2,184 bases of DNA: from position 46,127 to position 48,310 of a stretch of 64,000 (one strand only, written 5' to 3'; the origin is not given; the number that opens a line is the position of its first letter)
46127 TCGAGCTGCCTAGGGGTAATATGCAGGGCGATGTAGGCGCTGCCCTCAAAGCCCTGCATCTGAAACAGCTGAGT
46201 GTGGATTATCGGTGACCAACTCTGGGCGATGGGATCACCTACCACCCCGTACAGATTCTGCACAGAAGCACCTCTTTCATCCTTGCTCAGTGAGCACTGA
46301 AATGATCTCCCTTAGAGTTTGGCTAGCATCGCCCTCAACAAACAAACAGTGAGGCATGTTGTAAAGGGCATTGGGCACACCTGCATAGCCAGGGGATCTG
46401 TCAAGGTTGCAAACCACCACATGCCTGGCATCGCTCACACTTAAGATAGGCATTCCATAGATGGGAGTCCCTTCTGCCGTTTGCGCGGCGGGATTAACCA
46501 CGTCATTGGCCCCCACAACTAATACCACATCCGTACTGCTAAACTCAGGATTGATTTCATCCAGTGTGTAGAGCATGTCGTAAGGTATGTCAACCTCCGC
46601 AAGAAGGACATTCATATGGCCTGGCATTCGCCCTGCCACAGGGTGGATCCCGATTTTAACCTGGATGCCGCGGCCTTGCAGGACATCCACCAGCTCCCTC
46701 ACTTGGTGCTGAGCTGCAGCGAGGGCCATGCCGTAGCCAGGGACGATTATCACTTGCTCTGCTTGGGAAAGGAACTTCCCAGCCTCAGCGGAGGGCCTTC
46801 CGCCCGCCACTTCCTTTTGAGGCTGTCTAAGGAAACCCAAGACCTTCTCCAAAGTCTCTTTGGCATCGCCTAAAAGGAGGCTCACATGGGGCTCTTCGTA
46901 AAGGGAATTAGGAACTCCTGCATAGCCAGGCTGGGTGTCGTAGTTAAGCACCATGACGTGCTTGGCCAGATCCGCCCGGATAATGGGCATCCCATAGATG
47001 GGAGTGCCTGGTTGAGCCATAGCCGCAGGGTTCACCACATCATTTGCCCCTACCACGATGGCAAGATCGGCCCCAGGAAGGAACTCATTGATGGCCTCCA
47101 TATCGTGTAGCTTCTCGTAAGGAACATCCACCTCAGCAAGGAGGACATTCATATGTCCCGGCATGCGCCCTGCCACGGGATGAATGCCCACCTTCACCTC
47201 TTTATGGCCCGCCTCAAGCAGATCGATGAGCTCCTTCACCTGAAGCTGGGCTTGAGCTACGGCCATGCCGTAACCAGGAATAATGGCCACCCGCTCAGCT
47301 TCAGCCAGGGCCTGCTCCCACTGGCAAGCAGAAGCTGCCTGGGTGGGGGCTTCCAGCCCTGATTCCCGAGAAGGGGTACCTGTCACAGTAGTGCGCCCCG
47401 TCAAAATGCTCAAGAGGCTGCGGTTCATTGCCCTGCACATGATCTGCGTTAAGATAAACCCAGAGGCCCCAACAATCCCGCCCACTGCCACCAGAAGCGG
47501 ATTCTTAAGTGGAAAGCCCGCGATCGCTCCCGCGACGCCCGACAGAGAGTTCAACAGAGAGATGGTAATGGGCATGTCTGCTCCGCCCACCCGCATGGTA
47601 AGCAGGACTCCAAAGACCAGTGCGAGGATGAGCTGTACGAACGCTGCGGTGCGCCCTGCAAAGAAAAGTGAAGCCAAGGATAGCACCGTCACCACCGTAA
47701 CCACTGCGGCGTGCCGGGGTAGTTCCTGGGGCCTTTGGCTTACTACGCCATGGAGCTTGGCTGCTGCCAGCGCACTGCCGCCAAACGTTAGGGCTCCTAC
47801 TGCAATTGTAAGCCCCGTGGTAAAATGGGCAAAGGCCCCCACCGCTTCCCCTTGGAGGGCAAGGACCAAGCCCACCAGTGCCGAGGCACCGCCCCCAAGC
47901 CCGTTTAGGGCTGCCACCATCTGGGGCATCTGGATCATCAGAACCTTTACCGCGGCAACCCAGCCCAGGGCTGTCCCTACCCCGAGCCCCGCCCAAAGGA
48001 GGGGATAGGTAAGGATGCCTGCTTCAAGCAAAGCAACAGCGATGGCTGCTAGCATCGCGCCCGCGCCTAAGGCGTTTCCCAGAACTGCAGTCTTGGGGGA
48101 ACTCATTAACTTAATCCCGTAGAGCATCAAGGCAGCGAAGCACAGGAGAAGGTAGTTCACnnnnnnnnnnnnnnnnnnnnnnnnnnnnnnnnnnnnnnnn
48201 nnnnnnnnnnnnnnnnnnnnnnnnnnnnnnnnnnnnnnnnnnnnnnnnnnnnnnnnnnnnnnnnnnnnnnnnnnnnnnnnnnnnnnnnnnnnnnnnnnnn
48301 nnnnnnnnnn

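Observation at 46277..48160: PntB with a tandem duplication of the dIII NADP(H)-binding domain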

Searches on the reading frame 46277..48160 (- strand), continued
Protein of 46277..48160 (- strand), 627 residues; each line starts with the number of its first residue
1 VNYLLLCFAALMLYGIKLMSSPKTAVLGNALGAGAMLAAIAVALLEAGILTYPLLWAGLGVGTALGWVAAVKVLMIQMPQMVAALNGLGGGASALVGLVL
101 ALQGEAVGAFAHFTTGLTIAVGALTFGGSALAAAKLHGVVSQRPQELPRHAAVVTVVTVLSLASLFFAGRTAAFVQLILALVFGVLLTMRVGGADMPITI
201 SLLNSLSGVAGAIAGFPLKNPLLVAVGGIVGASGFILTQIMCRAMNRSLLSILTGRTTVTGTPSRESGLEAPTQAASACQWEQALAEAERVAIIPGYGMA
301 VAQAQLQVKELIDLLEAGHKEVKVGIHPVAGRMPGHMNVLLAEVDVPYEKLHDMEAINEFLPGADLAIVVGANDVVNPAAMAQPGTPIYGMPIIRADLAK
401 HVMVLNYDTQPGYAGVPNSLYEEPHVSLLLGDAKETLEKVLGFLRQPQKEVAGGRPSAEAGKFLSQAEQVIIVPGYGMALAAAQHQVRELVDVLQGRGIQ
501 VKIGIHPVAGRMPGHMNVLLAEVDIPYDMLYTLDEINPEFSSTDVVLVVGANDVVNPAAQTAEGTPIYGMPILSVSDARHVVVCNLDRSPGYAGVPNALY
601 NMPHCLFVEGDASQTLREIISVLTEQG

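Call 49: find_encoding_contigs(protein=P0042, flank=4000, max_places=1)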
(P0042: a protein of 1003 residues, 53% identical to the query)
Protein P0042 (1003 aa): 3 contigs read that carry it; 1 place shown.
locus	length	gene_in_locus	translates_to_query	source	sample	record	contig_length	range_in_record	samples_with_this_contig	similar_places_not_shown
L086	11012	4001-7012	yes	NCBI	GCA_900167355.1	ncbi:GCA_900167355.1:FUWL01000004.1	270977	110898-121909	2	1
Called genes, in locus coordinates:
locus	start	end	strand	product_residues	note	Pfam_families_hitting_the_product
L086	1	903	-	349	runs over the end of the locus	PF04613:LpxD, PF25084:LbH_EIF2B (weak), PF25087:GMPPB_C (weak), PF25247:LbH_GLGC (faint), PF00132:Hexapep (weak)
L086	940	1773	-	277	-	PF00215:OMPdecase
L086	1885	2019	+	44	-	-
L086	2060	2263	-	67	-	-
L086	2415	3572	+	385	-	PF05222:AlaDh_PNT_N, PF01262:AlaDh_PNT_C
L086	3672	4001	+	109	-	PF12769:PNTB_4TM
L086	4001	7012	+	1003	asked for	PF02233:PNTB, PF21799:MurD-like_N (faint), PF00657:Lipase_GDSL (faint), PF00205:TPP_enzyme_M (faint), PF00766:ETF_alpha (faint), PF16822:ALGX (faint), PF16352:DUF4980 (faint), PF02233:PNTB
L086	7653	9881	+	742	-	PF02901:PFL-like, PF01228:Gly_radical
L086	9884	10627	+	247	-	PF13353:Fer4_12, PF04055:Radical_SAM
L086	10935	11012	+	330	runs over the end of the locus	PF00579:tRNA-synt_1b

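Call 50: find_encoding_contigs(protein=P0120, flank=4000, max_places=1)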
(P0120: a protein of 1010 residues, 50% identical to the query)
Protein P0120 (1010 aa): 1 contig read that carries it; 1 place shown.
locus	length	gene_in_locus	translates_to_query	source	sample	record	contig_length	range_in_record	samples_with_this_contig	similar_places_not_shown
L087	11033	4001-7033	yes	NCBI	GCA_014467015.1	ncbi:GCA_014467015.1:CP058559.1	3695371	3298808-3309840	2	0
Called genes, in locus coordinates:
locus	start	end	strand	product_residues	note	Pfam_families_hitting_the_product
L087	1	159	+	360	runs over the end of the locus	PF12982:DUF3866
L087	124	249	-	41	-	-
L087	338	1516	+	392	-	-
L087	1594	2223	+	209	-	PF01944:SpoIIM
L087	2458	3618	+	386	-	PF05222:AlaDh_PNT_N, PF01262:AlaDh_PNT_C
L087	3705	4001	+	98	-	PF12769:PNTB_4TM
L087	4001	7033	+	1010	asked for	PF02233:PNTB, PF04493:Endonuclease_5 (faint), PF00205:TPP_enzyme_M (faint), PF16822:ALGX (faint), PF02233:PNTB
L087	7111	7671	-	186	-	PF02915:Rubrerythrin, PF21349:RUBY_RBDX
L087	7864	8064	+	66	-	-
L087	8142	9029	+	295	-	PF02899:Phage_int_SAM_1, PF13495:Phage_int_SAM_4, PF00589:Phage_integrase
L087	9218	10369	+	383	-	PF01676:Metalloenzyme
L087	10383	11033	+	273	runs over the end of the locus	PF01048:PNP_UDP_1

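Call 51: find_encoding_contigs(protein=P0016, flank=4000, max_places=1)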
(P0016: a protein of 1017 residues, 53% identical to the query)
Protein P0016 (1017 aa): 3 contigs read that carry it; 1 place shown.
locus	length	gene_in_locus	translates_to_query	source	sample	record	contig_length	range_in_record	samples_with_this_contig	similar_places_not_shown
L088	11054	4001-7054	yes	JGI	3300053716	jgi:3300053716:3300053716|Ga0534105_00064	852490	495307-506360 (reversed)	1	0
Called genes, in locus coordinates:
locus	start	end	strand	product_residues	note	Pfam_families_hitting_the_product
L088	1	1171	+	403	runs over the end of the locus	PF00768:Peptidase_S11, PF13354:Beta-lactamase2, PF07943:PBP5_C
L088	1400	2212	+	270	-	PF01820:Dala_Dala_lig_N, PF02786:CPSase_L_D2, PF02222:ATP-grasp, PF07478:Dala_Dala_lig_C, PF13535:ATP-grasp_4 (weak)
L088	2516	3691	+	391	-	PF05222:AlaDh_PNT_N, PF01262:AlaDh_PNT_C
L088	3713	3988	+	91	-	PF12769:PNTB_4TM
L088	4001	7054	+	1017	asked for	PF02233:PNTB, PF00205:TPP_enzyme_M (faint), PF00766:ETF_alpha (faint), PF02233:PNTB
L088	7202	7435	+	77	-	-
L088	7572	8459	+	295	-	PF02899:Phage_int_SAM_1, PF13495:Phage_int_SAM_4 (weak), PF00589:Phage_integrase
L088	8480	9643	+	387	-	PF01676:Metalloenzyme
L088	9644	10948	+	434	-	PF02885:Glycos_trans_3N, PF00591:Glycos_transf_3, PF07831:PYNP_C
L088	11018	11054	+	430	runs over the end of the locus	PF00144:Beta-lactamase (faint), PF00768:Peptidase_S11, PF13354:Beta-lactamase2, PF07943:PBP5_C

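Call 60: predict_structure(alignment_id=A1)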
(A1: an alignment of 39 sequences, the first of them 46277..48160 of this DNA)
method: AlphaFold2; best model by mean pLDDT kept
length: 627 residues; sequences in the alignment: 39
mean_pLDDT: 79.2   pTM: 0.48
mean pLDDT of the five models: 79.2, 76.6, 76.5, 74.4, 71.9
residues with pLDDT >= 90: 140; 70-90: 366; 50-70: 75; < 50: 46
segments of 3 or more residues with pLDDT < 50: 258-279, 330-335, 447-454, 509-513
pLDDT, mean of each block of 10 residues (from residue 1): 84 86 84 84 82 87 85 72 87 90 77 90 95 86 78 89 87 93 91 76 88 81 82 82 67 55 31 40 89 75 74 88 79 49 66 87 94 81 74 89 84 69 88 83 65 63 92 71 80 92 73 54 73 89 92 80 77 91 81 71 88 87 76
secondary structure, 60 per line:
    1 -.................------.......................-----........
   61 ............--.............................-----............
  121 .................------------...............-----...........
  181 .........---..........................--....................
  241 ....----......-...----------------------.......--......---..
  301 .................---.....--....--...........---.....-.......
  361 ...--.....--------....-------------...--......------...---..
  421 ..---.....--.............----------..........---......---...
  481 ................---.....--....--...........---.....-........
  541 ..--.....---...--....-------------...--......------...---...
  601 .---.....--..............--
elements in order: H2-18 H25-47 H53-72 H75-103 H109-137 H150-164 H170-189 H193-218 H221-244 H249-254 H281-287 E290-295 H299-317 E321-325 H328-331 H334-344 H354-363 E366-370 H379-382 E401-406 H419-422 E426-430 H433-445 H456-465 E469-474 H478-496 E500-504 H507-510 H513-523 H533-542 E545-549 H558-561 E580-585 H598-601 E605-609 H612-625

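Call 69: fold_search(model_id=the predicted structure, library=pdb)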
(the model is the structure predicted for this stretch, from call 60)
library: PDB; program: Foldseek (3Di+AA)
matches with E <= 10: 913; with E <= 0.001: 34
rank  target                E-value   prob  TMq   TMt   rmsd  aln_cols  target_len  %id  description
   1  4o9u_B                5.7e-30  1.00  0.41  0.57  15.6       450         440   41  Mechanism of transhydrogenase coupling proton translocation and hydride transfer (released 2015-01-28)
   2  4o9u_D                1.4e-28  1.00  0.44  0.59   7.8       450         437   41  Mechanism of transhydrogenase coupling proton translocation and hydride transfer (released 2015-01-28)
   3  9l76_A                5.0e-28  1.00  0.44  0.54   8.1       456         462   39  Structures and mechanism of the nicotinamide nucleotide transhydrogenase from E. coli (released 2026-01-07)
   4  6qti_A                8.5e-23  1.00  0.45  0.31   7.9       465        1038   35  Structure of ovine transhydrogenase in the presence of NADP+ in a "double face-down" conformation (released 2019-08-28)
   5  6s59_A                1.8e-22  1.00  0.45  0.30   8.1       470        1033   34  Structure of ovine transhydrogenase in the apo state (released 2019-08-28)
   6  5uni_B                1.0e-15  1.00  0.39  0.91   1.8       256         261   36  Critical role of water molecules for proton translocation of the membrane-bound transhydrogenase (released 2017-05-10)
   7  4o9p_D                3.3e-15  1.00  0.39  0.91   1.9       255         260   36  Crystal structure of Thermus thermophilis transhydrogeanse domain II dimer SeMet derivative (released 2014-06-11)
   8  4o9p_B                3.8e-15  1.00  0.39  0.90   2.0       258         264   37  Crystal structure of Thermus thermophilis transhydrogeanse domain II dimer SeMet derivative (released 2014-06-11)
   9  4o93_B                4.0e-15  1.00  0.39  0.89   1.9       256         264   36  Crystal structure of Thermus thermophilis transhydrogeanse domain II dimer (released 2014-12-31)
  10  4o9t_B                6.7e-15  1.00  0.39  0.90   1.9       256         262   37  Mechanism of transhydrogenase coupling proton translocation and hydride transfer (released 2014-06-11)
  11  4o93_D                2.3e-14  1.00  0.38  0.90   1.9       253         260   36  Crystal structure of Thermus thermophilis transhydrogeanse domain II dimer (released 2014-12-31)
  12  2fsv_C                1.1e-13  1.00  0.26  0.89   3.4       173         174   50  Structure of transhydrogenase (dI.D135N.NAD+)2(dIII.E155W.NADP+)1 asymmetric complex (released 2006-02-28)
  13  4j16_C                1.2e-13  1.00  0.26  0.87   2.2       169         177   53  Crystal structure of Thermus thermophilus transhydrogenase heterotrimeric complex of the Alpha1 subunit dimer with the (released 2014-02-05)
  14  1pno_A                1.9e-13  1.00  0.25  0.84   3.5       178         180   48  Crystal structure of R. rubrum transhydrogenase domain III bound to NADP (released 2003-11-11)
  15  1pno_B                2.9e-13  1.00  0.26  0.87   2.1       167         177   50  Crystal structure of R. rubrum transhydrogenase domain III bound to NADP (released 2003-11-11)
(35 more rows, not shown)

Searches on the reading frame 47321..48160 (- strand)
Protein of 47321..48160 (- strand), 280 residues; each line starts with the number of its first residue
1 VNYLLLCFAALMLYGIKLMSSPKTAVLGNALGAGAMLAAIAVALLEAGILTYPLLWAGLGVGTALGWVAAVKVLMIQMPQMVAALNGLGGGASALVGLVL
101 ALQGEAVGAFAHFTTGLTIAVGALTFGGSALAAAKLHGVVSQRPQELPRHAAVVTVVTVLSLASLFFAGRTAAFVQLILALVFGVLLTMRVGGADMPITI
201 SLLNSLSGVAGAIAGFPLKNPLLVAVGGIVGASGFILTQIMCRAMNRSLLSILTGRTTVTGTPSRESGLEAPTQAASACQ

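Call 15: find_homologous_proteins(query=window:47321-48160:-, max_evalue=1e-10)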
Query seq(280 aa) (280 aa): 3982 proteins with E <= 1e-10 among 8000 candidates; the best 120 are listed.
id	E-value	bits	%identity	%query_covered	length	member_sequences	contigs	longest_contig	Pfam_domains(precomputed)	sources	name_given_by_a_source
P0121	6.9e-108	378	72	99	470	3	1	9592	PF02233.23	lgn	-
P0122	1.1e-73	266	58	95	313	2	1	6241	PF02233.23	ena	-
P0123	3.9e-70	255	57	90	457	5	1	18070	PF02233.23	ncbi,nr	ncbi:MAG: NAD(P)(+) transhydrogenase (Re/Si-specific) subunit beta, partial [Firmicutes bacterium]|n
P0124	1.0e-69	253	52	96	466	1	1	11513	PF02233.23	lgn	-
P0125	1.5e-69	253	52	96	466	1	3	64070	PF02233.23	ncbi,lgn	-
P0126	2.1e-69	252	55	93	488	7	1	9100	PF02233.23,PF00205.29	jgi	jgi:NAD/NADP transhydrogenase beta subunit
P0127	2.3e-69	252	56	87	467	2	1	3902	PF02233.23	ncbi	-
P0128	9.1e-69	250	51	99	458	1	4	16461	PF02233.23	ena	-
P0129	2.6e-68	249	54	94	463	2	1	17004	PF02233.23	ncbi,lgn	-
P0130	8.6e-68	247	57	90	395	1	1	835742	PF02233.23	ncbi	-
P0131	1.2e-67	247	54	94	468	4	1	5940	PF02233.23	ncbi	-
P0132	1.6e-67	246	52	98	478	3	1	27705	PF02233.23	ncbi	-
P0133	1.6e-67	246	55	92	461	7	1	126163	PF02233.23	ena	-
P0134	1.6e-67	246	56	90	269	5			PF02233.23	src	-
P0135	1.9e-67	246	54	95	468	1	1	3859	PF02233.23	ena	-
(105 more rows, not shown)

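Call 25: find_encoding_contigs(protein=P0121, flank=4000, max_places=2)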
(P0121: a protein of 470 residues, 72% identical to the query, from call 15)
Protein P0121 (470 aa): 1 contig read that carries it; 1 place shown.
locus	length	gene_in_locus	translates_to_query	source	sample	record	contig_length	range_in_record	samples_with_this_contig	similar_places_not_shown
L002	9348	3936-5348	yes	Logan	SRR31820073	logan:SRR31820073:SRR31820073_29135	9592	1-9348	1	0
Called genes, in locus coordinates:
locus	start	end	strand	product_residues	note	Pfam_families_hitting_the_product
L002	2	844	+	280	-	?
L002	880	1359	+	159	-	PF00583:Acetyltransf_1, PF13508:Acetyltransf_7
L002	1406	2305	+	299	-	PF01408:GFO_IDH_MocA, PF03447:NAD_binding_3 (weak), PF16654:DAPDH_C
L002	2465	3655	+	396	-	PF05222:AlaDh_PNT_N, PF01262:AlaDh_PNT_C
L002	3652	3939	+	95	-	PF12769:PNTB_4TM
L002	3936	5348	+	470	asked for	PF02233:PNTB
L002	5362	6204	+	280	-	PF08501:Shikimate_dh_N, PF01488:Shikimate_DH, PF18317:SDH_C (weak)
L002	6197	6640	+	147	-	PF01220:DHquinase_II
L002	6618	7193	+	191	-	-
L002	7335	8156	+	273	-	PF00106:adh_short, PF08659:KR, PF13561:adh_short_C2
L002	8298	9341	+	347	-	PF01263:Aldose_epim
